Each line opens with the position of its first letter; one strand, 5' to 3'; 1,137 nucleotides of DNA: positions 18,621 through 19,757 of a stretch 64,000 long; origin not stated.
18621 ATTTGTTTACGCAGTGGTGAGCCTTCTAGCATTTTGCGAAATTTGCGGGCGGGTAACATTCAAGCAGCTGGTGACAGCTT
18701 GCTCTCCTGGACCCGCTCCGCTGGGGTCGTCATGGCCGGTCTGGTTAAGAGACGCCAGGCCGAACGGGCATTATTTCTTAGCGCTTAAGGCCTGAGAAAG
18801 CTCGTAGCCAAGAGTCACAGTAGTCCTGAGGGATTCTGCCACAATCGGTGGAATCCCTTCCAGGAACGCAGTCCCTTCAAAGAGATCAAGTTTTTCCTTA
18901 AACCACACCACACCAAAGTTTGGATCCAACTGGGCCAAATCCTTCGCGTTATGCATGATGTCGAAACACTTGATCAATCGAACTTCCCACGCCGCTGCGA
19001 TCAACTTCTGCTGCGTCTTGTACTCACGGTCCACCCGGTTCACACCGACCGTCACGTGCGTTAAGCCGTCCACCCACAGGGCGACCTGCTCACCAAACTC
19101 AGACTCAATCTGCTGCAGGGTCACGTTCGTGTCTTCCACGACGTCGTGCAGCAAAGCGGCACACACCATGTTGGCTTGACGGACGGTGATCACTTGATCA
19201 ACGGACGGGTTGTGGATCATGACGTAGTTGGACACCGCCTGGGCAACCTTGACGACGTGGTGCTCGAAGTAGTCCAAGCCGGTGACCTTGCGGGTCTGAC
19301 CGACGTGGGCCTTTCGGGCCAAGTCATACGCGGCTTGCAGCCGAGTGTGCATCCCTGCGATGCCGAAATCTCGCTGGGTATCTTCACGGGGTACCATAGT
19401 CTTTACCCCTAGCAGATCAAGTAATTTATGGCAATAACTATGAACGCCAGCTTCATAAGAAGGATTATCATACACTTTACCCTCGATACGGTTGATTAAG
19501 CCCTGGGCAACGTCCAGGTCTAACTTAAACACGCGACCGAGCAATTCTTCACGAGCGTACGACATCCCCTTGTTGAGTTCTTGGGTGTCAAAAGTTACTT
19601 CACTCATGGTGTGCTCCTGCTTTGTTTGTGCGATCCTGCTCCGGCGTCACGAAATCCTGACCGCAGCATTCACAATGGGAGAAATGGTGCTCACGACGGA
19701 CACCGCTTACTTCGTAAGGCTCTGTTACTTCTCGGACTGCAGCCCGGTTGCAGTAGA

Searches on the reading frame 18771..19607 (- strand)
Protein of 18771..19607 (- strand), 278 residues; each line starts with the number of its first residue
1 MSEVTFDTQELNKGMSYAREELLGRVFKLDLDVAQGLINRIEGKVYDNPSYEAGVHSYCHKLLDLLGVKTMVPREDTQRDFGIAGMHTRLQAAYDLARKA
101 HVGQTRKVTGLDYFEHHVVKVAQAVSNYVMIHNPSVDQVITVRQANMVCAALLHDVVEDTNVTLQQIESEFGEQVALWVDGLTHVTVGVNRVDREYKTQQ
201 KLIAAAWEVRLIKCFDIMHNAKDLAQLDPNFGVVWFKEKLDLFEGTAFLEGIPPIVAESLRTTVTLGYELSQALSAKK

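Call 86: search_protein_families(library=pfam, proteins=[window:18771-19607:-], max_evalue=0.01)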
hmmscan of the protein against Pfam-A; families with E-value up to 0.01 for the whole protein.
window:18771-19607:- (278 aa): 2 families
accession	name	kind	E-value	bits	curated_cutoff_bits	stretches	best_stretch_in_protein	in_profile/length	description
PF13328.12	HD_4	-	1e-12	48.5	27.2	1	93-243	1-146/156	HD domain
PF01966.28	HD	-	0.00057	20.6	22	1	116-201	3-75/116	HD domain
